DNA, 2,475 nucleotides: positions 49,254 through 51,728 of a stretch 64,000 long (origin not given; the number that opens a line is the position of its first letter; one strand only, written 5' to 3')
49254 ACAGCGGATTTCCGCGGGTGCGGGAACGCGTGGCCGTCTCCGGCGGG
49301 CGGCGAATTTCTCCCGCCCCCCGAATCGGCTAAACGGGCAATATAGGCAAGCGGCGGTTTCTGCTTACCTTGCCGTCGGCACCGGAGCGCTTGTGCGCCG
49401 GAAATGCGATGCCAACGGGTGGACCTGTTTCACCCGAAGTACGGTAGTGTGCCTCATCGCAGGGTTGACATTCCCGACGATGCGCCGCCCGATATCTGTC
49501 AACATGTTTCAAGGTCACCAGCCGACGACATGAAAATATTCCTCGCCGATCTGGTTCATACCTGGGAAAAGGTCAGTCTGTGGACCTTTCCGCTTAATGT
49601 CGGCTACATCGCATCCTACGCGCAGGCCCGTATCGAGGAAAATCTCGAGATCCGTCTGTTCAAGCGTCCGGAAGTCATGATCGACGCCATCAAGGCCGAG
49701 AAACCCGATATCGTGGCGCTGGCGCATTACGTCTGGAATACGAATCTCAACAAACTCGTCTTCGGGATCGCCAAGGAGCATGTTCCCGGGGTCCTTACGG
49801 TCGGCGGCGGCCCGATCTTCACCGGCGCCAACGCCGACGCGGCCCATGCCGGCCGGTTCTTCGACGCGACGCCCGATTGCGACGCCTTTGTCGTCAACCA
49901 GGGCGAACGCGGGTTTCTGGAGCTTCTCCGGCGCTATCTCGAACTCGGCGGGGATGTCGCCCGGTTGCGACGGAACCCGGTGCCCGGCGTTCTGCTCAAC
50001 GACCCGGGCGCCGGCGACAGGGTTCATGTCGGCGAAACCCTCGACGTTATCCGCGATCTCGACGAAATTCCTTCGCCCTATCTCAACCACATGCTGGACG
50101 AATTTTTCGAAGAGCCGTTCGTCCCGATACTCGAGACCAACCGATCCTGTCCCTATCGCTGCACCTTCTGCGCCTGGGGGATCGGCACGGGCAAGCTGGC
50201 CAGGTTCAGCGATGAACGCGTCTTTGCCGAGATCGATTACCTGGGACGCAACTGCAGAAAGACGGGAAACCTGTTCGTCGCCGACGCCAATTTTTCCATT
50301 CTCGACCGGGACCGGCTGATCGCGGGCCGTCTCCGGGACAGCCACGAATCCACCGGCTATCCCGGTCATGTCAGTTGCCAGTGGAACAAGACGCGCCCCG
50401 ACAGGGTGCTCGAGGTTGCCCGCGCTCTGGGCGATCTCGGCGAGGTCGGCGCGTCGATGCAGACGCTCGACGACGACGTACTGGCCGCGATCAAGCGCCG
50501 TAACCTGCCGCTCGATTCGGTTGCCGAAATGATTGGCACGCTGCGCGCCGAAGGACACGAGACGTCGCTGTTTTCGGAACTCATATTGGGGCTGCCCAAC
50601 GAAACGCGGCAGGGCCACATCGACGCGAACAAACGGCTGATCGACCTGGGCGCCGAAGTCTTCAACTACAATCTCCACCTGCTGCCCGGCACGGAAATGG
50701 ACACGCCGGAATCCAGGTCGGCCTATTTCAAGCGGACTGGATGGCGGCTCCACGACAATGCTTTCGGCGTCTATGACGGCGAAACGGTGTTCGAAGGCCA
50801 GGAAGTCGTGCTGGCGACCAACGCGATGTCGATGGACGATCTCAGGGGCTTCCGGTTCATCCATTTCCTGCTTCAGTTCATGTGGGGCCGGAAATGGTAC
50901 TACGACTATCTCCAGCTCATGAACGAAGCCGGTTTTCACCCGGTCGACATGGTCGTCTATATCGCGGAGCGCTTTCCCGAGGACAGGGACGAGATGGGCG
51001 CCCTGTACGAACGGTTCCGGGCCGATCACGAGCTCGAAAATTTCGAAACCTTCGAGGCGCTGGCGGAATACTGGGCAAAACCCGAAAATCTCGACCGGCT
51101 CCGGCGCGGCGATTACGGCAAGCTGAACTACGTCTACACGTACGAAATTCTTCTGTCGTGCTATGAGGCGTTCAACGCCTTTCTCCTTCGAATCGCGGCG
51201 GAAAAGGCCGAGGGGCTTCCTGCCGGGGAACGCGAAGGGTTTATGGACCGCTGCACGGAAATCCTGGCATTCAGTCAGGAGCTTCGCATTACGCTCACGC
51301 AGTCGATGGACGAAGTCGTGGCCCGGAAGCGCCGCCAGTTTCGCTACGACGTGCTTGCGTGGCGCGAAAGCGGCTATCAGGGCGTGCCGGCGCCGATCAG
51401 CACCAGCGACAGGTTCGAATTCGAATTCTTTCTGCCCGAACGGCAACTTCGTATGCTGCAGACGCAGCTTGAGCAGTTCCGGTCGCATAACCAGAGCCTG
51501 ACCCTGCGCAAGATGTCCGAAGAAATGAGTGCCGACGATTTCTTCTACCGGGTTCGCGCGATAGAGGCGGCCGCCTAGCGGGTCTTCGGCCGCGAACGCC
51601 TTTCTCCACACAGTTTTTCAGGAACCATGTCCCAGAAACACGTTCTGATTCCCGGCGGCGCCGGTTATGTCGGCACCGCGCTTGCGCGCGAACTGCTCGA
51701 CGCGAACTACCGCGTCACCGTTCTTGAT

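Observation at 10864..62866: Four cobalamin-dependent radical SAM enzymes embedded in one nonulosonic-acid glycan island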

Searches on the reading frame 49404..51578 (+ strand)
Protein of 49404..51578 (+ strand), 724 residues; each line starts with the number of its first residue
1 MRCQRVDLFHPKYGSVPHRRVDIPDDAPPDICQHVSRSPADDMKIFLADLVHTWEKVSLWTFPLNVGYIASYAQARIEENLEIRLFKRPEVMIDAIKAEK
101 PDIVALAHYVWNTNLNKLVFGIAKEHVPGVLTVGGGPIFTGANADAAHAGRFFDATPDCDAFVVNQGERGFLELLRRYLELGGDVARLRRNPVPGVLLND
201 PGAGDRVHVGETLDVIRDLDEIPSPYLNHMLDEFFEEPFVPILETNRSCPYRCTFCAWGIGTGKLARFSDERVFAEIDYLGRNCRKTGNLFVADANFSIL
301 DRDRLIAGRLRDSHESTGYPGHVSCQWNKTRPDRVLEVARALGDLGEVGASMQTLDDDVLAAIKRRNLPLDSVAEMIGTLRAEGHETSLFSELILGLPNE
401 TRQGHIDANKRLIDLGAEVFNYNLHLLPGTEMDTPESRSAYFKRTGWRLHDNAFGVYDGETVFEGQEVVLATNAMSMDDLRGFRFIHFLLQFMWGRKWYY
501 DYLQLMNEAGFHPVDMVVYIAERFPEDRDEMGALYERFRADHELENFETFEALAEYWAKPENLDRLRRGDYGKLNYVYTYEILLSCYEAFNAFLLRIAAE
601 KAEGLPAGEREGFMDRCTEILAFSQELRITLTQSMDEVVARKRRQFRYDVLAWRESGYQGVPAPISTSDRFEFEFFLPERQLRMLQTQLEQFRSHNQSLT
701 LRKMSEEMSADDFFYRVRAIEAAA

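Call 3: search_protein_families(library=pfam, proteins=[window:49404-51578:+], max_evalue=0.01)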
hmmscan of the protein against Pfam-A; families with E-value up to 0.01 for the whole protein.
window:49404-51578:+ (724 aa): 2 families
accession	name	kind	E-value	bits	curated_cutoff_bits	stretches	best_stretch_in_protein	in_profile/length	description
PF04055.27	Radical_SAM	-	2e-12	48.1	29.5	1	245-403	3-157/166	Radical SAM superfamily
PF02310.24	B12-binding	-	1.9e-06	28.1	32.1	1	62-148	13-100/121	B12 binding domain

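Call 4: search_protein_families(library=ncbifam, proteins=[window:49404-51578:+], max_evalue=0.01)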
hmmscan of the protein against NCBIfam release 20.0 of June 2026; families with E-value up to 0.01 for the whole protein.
window:49404-51578:+ (724 aa): 15 families
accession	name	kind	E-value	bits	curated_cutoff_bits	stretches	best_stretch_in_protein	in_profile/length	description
NF033712.0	B12_rSAM_KedN5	subfamily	1.4e-51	175.5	700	1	56-434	10-389/624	KedN5 family methylcobalamin-dependent radical SAM C-methyltransferase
NF033070.1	rSAM_AprD4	equivalog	1.5e-10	40.6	500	1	244-480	200-420/456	AprD4 family radical SAM diol-dehydratase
TIGR04013.1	B12_SAM_MJ_1487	hypoth_equivalog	3.7e-09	35.9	251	1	76-268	19-179/382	TIGR04013 family B12-binding domain/radical SAM domain-containing protein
TIGR03471.1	HpnJ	equivalog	7.6e-08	31.7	577.6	1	231-404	189-354/472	hopanoid biosynthesis associated radical SAM protein HpnJ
TIGR01578.1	MiaB-like-B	hypoth_equivalog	1.6e-07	30.5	314.7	1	352-405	250-302/421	tRNA (N(6)-L-threonylcarbamoyladenosine(37)-C(2))-methylthiotransferase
TIGR02026.1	BchE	equivalog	1.7e-06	27.2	481.35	1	92-283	55-237/497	magnesium-protoporphyrin IX monomethyl ester anaerobic oxidative cyclase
TIGR03975.1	rSAM_ocin_1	subfamily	3e-06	26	281.85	1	93-294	121-318/606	RiPP maturation radical SAM C-methyltransferase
TIGR04479.1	bcpD_PhpK_rSAM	subfamily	4.2e-06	25.4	600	1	83-297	92-297/504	PhpK family radical SAM P-methyltransferase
TIGR04072.2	rSAM_ladder_B12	equivalog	1.2e-05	24.2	360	1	223-431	162-367/443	lipid biosynthesis B12-binding/radical SAM protein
TIGR00089.1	TIGR00089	subfamily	4.3e-05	22.5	251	1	351-404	255-307/429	MiaB/RimO family radical SAM methylthiotransferase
NF050148.1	rSAM_ApyD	equivalog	8.2e-05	21.2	750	1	191-432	152-389/645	RiPP biosynthesis radical SAM protein ApyD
TIGR01212.1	TIGR01212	equivalog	0.00026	20.2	180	1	348-433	141-224/302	tRNA modification radical SAM protein MnmL/YtqA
TIGR01579.1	MiaB-like-C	equivalog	0.00055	19.3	357.05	0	351-407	255-310/416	tRNA (N(6)-L-threonylcarbamoyladenosine(37)-C(2))-methylthiotransferase MtaB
TIGR04428.1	B12_rSAM_trp_MT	equivalog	0.0016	16.9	500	1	245-427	221-412/558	tryptophan 2-C-methyltransferase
NF038361.1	rSAM_Sden_1168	equivalog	0.0022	16.6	575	1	215-403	246-439/560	Sden_1168 family B12-binding radical SAM P-methyltransferase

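Call 15: find_homologous_proteins(query=window:49404-51578:+)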
Query window:49404-51578:+ (724 aa): 401 proteins with E <= 0.001 among 8000 candidates; the best 120 are listed.
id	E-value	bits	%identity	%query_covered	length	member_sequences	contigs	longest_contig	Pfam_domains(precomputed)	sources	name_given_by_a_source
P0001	0.0e+0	1584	100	94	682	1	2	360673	PF04055.28,PF02310.25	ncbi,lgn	-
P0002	0.0e+0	1378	87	94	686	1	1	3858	PF04055.28,PF02310.25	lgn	-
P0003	0.0e+0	1349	85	94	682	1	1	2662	PF04055.28,PF02310.25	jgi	jgi:radical SAM superfamily enzyme YgiQ (UPF0313 family)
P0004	0.0e+0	1269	80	94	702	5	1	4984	PF04055.28,PF02310.25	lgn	-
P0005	0.0e+0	1117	71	94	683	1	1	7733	PF04055.28,PF02310.25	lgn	-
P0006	0.0e+0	1102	69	94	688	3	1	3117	PF04055.28,PF02310.25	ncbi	-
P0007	0.0e+0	1090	68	94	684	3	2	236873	PF04055.28,PF02310.25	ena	-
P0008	0.0e+0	1080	68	94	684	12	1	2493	PF04055.28,PF02310.25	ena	-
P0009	0.0e+0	1075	68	94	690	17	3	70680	PF04055.28,PF02310.25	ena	-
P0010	0.0e+0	1074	68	94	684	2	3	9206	PF04055.28,PF02310.25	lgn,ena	-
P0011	0.0e+0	1066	68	94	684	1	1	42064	PF04055.28,PF02310.25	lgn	-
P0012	0.0e+0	1065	71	89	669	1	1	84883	PF04055.28,PF02310.25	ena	-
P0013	0.0e+0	1063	67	93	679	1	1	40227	PF04055.28,PF02310.25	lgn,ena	-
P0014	0.0e+0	1062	67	94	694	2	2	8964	PF04055.28,PF02310.25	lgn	-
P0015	0.0e+0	1059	66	94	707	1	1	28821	PF04055.28,PF02310.25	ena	-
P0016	0.0e+0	1047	66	94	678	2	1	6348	PF04055.28,PF02310.25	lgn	-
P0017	0.0e+0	1041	65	94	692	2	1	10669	PF04055.28,PF02310.25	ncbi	-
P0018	0.0e+0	1036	66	93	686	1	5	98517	PF04055.28,PF02310.25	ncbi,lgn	-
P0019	0.0e+0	1032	65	94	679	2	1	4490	PF04055.28,PF02310.25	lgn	-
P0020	0.0e+0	1024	64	94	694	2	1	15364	PF04055.28,PF02310.25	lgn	-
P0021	0.0e+0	1021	64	94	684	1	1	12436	PF04055.28,PF02310.25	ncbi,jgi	jgi:radical SAM superfamily enzyme YgiQ (UPF0313 family)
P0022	0.0e+0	1018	64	93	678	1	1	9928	PF04055.28,PF02310.25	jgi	jgi:radical SAM superfamily enzyme YgiQ (UPF0313 family)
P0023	4.1e-297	1006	64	94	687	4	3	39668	PF04055.28,PF02310.25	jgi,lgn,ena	jgi:radical SAM superfamily enzyme YgiQ (UPF0313 family)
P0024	1.3e-294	997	62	93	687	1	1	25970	PF04055.28,PF02310.25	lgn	-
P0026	2.8e-292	990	62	93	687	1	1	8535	PF04055.28,PF02310.25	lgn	-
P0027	1.7e-291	987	63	94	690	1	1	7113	PF04055.28,PF02310.25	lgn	-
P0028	7.2e-287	972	62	94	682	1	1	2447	PF04055.28,PF02310.25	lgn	-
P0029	1.3e-277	941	60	94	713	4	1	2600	PF04055.28,PF02310.25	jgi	jgi:radical SAM superfamily enzyme YgiQ (UPF0313 family)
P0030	8.4e-275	932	59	94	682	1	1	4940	PF04055.28,PF02310.25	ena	-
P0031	6.1e-272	922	58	94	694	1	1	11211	PF04055.28,PF02310.25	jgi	-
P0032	7.7e-272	922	59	94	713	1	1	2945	PF04055.28,PF02310.25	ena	-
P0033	1.6e-271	921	59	94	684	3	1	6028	PF04055.28,PF02310.25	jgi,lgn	jgi:radical SAM superfamily enzyme YgiQ (UPF0313 family)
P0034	6.2e-268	909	57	94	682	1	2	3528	PF04055.28,PF02310.25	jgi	jgi:radical SAM superfamily enzyme YgiQ (UPF0313 family)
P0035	2.1e-266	904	58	94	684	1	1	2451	PF04055.28,PF02310.25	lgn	-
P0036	2.7e-266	904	58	94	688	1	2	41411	PF04055.28,PF02310.25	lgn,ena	-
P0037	1.0e-265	902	56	94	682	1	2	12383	PF04055.28,PF02310.25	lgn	-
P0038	1.8e-265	901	56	94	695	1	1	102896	PF04055.28,PF02310.25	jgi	jgi:radical SAM superfamily enzyme YgiQ (UPF0313 family)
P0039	1.3e-264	898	56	93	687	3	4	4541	PF04055.28,PF02310.25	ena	-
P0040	2.7e-263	894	56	93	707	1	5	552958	PF04055.28,PF02310.25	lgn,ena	-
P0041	6.6e-262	889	57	93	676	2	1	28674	PF04055.28,PF02310.25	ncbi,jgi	jgi:radical SAM superfamily enzyme YgiQ (UPF0313 family)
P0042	2.8e-261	887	59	91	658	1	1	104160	PF04055.28,PF02310.25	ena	-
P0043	1.2e-259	882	56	94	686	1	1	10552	PF04055.28,PF02310.25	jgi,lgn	jgi:radical SAM superfamily enzyme YgiQ (UPF0313 family)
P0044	2.4e-257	874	55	94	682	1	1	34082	PF04055.28,PF02310.25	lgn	-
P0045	5.2e-257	873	55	94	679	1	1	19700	PF04055.28,PF02310.25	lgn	-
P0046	3.7e-255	867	55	94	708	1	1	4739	PF04055.28,PF02310.25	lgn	-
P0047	2.5e-252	857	56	91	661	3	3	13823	PF04055.28,PF02310.25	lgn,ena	-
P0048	8.5e-251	852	54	94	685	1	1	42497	PF04055.28,PF02310.25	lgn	-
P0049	7.3e-250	849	57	93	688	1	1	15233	PF04055.28,PF02310.25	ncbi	-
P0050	1.5e-249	848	55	94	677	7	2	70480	PF04055.28,PF02310.25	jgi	jgi:radical SAM superfamily enzyme YgiQ (UPF0313 family)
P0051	2.5e-249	848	55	94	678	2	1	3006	PF04055.28,PF02310.25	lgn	-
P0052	7.7e-249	846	53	94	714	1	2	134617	PF04055.28,PF02310.25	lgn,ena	-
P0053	6.0e-247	840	53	93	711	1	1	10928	PF02310.25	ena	-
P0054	1.5e-244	832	54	94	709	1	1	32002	PF04055.28,PF02310.25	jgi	jgi:radical SAM superfamily enzyme YgiQ (UPF0313 family)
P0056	1.3e-243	829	53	94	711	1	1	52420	PF04055.28,PF02310.25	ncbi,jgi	jgi:radical SAM superfamily enzyme YgiQ (UPF0313 family)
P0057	1.9e-243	828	56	93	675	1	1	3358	PF04055.28,PF02310.25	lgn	-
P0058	2.3e-242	825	53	92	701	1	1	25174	PF04055.28,PF02310.25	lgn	-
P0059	5.9e-241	820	52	94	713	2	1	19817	PF04055.28,PF02310.25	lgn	-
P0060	3.7e-240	817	52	94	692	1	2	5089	PF04055.28,PF02310.25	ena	-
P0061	8.5e-240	816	54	93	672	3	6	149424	PF04055.28,PF02310.25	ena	-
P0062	2.0e-239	815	53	93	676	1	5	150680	PF04055.28,PF02310.25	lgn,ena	-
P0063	2.8e-239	814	54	93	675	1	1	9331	PF04055.28,PF02310.25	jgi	jgi:radical SAM superfamily enzyme YgiQ (UPF0313 family)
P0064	3.0e-238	811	54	94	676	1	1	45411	PF04055.28,PF02310.25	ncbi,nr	ncbi:MAG: radical SAM protein [Magnetococcales bacterium]|nr:radical SAM protein [Magnetococcales ba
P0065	3.5e-238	811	53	94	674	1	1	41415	PF04055.28,PF02310.25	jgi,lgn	jgi:radical SAM superfamily enzyme YgiQ (UPF0313 family)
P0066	8.1e-237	806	52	94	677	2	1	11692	PF04055.28,PF02310.25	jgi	-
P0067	4.0e-235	801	51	93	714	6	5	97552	PF04055.28,PF02310.25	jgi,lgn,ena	-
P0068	4.0e-234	797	52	94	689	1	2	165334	PF04055.28,PF02310.25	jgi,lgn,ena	-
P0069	4.3e-234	797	52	94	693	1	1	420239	PF04055.28,PF02310.25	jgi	jgi:radical SAM superfamily enzyme YgiQ (UPF0313 family)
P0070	9.0e-234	796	51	93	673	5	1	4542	PF04055.28,PF02310.25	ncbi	-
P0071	4.8e-232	790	51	93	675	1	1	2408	PF04055.28,PF02310.25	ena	-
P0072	2.7e-231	788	51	94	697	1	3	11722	PF04055.28,PF02310.25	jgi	jgi:radical SAM superfamily enzyme YgiQ (UPF0313 family)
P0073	1.2e-228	779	50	93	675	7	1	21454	PF04055.28,PF02310.25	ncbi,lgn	-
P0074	6.7e-227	773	49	93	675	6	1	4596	PF04055.28,PF02310.25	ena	-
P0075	4.5e-226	771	49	94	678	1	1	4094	PF04055.28,PF02310.25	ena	-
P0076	7.2e-226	770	49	94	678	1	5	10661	PF04055.28,PF02310.25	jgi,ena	jgi:radical SAM superfamily enzyme YgiQ (UPF0313 family)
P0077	9.9e-226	770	51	93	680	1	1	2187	PF04055.28,PF02310.25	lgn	-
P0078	4.6e-225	767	49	94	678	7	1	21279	PF04055.28,PF02310.25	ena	-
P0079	1.3e-224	766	49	94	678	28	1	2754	PF04055.28,PF02310.25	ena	-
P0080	1.6e-224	766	48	94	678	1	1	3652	PF04055.28,PF02310.25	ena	-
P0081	1.0e-223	763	49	94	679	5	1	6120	PF04055.28,PF02310.25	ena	-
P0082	1.0e-223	763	52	93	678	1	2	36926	PF04055.28,PF02310.25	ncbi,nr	ncbi:MAG: hypothetical protein H7833_16345 [Magnetococcus sp. DMHC-1]|nr:hypothetical protein [Magne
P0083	1.4e-223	762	49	94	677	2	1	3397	PF04055.28,PF02310.25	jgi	-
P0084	5.6e-223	760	51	94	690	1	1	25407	PF04055.28,PF02310.25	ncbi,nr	ncbi:MAG: hypothetical protein HQL64_08215 [Magnetococcales bacterium]|nr:hypothetical protein [Magn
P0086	1.4e-222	759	50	93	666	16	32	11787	PF04055.28,PF02310.25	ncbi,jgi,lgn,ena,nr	ncbi:radical SAM protein [Candidatus Woesearchaeota archaeon]|nr:radical SAM protein [Candidatus Woe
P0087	2.0e-222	759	51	93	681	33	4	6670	PF02310.25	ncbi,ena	-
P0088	2.3e-222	758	48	94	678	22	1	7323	PF04055.28,PF02310.25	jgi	-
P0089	2.4e-222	758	49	94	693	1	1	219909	PF04055.28,PF02310.25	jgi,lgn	jgi:hypothetical protein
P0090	6.0e-222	757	50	94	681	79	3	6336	PF02310.25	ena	-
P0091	1.2e-221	756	48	94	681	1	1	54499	PF02310.25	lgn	-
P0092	2.2e-221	755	49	93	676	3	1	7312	PF02310.25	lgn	-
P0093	3.1e-221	755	51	93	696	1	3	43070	PF04055.28,PF02310.25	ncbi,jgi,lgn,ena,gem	-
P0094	7.8e-221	753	50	94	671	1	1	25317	PF04055.28,PF02310.25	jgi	jgi:radical SAM superfamily enzyme YgiQ (UPF0313 family)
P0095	1.1e-220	753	48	93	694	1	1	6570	PF04055.28,PF02310.25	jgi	jgi:radical SAM superfamily enzyme YgiQ (UPF0313 family)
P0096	2.1e-220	752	51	93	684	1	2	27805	PF04055.28,PF02310.25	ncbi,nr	ncbi:MAG: hypothetical protein HQL63_10170 [Magnetococcales bacterium]|nr:hypothetical protein [Magn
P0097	2.7e-220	752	46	95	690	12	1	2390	PF04055.28,PF02310.25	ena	-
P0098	2.8e-220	752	49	93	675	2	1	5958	PF04055.28,PF02310.25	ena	-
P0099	2.3e-218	745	49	93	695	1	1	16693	PF04055.28,PF02310.25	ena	-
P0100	2.5e-218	745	48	93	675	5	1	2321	PF04055.28,PF02310.25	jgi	jgi:radical SAM superfamily enzyme YgiQ (UPF0313 family)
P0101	1.4e-217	743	65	67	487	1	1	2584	PF04055.28,PF02310.25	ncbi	-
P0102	2.2e-217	742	47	93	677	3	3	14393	PF04055.28,PF02310.25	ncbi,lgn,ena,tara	tara:strand:+ start:1102 stop:3135 length:2034 start_codon:yes stop_codon:yes gene_type:complete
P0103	2.3e-217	742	50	90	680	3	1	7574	PF04055.28,PF02310.25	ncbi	-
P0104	3.6e-217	741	49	93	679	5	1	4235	PF04055.28,PF02310.25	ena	-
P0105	2.8e-216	738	52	90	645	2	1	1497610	PF04055.28,PF02310.25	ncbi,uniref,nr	ncbi:putative cobalamin B12-binding domain-containing protein [Magnetofaba australis IT-1]|uniref:Pu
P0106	1.1e-215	736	49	93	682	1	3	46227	PF04055.28,PF02310.25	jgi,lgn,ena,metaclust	metaclust:\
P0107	1.2e-215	736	48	94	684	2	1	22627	PF04055.28,PF02310.25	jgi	jgi:radical SAM superfamily enzyme YgiQ (UPF0313 family)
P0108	2.2e-215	735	47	93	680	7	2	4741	PF04055.28,PF02310.25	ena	-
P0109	6.0e-215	734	48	94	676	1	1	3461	PF04055.28,PF02310.25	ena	-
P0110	7.4e-215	734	47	94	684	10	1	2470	PF04055.28,PF02310.25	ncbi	-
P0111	2.2e-214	732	47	93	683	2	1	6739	PF04055.28,PF02310.25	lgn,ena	-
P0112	4.9e-214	731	49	93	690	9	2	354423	PF04055.28,PF02310.25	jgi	-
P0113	1.1e-213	730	47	93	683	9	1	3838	PF04055.28,PF02310.25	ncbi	-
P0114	3.3e-213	728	47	93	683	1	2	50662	PF04055.28,PF02310.25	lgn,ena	-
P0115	8.5e-213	727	47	93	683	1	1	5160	PF04055.28,PF02310.25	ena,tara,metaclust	tara:strand:- start:154 stop:2205 length:2052 start_codon:yes stop_codon:yes gene_type:complete|meta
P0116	2.5e-212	725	47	93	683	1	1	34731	PF04055.28,PF02310.25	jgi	jgi:radical SAM superfamily enzyme YgiQ (UPF0313 family)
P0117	2.5e-212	725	48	94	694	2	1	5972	PF04055.28,PF02310.25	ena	-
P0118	5.5e-212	724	48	93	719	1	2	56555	PF04055.28,PF02310.25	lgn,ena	-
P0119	1.9e-211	722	49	93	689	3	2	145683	PF04055.28,PF02310.25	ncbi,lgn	-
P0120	7.2e-211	720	47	93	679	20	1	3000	PF04055.28,PF02310.25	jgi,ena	jgi:radical SAM superfamily enzyme YgiQ (UPF0313 family)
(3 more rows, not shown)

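Call 16: find_encoding_contigs(protein=P0001, flank=10000, max_places=3)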
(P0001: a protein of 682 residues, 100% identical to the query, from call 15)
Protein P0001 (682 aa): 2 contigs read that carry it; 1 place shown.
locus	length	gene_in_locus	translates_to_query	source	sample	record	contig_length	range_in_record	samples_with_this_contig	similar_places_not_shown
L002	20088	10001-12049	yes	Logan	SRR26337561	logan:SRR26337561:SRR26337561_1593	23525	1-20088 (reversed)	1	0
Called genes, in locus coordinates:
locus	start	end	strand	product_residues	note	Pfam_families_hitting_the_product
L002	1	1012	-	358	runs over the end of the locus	-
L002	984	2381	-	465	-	PF03062:MBOAT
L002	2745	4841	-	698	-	PF02310:B12-binding, PF04055:Radical_SAM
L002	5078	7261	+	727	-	-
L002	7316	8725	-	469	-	PF13472:Lipase_GDSL_2, PF16822:ALGX (weak)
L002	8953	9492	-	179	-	PF13302:Acetyltransf_3, PF13523:Acetyltransf_8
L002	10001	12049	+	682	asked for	PF02310:B12-binding (weak), PF04055:Radical_SAM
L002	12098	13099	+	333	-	PF01073:3Beta_HSD, PF01370:Epimerase, PF02719:Polysacc_synt_2, PF04321:RmlD_sub_bind, PF05368:NmrA (weak), PF07993:NAD_binding_4 (faint), PF13460:NAD_binding_10, PF16363:GDP_Man_Dehyd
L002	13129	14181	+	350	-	PF00571:CBS (weak), PF00483:NTP_transferase, PF12804:NTP_transf_3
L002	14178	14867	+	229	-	PF02348:CTP_transf_3, PF01128:IspD (weak), PF12804:NTP_transf_3 (weak)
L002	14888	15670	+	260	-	PF00977:His_biosynth, PF01207:Dus (faint)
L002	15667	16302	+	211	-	PF00117:GATase, PF07685:GATase_3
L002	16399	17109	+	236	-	PF13489:Methyltransf_23, PF08241:Methyltransf_11, PF08242:Methyltransf_12, PF13649:Methyltransf_25, PF13847:Methyltransf_31 (weak)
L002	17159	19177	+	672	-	PF27878:PFTS_polysacc (weak)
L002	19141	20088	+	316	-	?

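Call 17: find_encoding_contigs(protein=P0105, flank=10000, max_places=2)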
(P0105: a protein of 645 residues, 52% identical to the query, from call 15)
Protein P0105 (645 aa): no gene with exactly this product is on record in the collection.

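Call 18: find_related_loci(query=P0001, collection=genome_contigs, flank=10000)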
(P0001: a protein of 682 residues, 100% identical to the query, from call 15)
Query P0001 (682 aa) in genome_contigs; peptide patterns used: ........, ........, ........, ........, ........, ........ (x = any residue, [..] = any of these).
38 stretches matched a pattern; 2 encode a relative of the query (tblastn E <= 1e-3); 2 distinct loci.
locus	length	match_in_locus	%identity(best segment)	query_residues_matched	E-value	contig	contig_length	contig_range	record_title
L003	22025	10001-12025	68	1-676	0e+0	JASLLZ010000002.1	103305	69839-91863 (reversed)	MAG: Rhodospirillales bacterium isolate Arabian10_MAG_36 NODE_2_length_103305_cov_14.772814, whole genome shotgun sequen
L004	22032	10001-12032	59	1-679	0e+0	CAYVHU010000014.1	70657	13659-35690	MAG TPA_asm: uncultured Magnetovibrio sp. isolate SRP128015_co3_168 genome assembly, contig: NODE_171_length_70657_cov_1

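Call 27: search_solved_structures(query=window:49530-51578:+, max_evalue=0.01)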
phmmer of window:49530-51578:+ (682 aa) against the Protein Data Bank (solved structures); distinct sequences matched with E-value up to 0.01: 3.
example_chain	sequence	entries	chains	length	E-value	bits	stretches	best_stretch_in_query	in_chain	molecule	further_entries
7kdx_A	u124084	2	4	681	8.7e-51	176.3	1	48-498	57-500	Methyltransferase TokK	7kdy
9n1b_A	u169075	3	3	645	2.1e-30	108.9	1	20-377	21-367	Radical SAM protein | Radical SAM enzyme CysS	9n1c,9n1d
6fd2_B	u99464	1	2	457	3.3e-09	38.9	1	202-391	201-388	Putative apramycin biosynthetic oxidoreductase 4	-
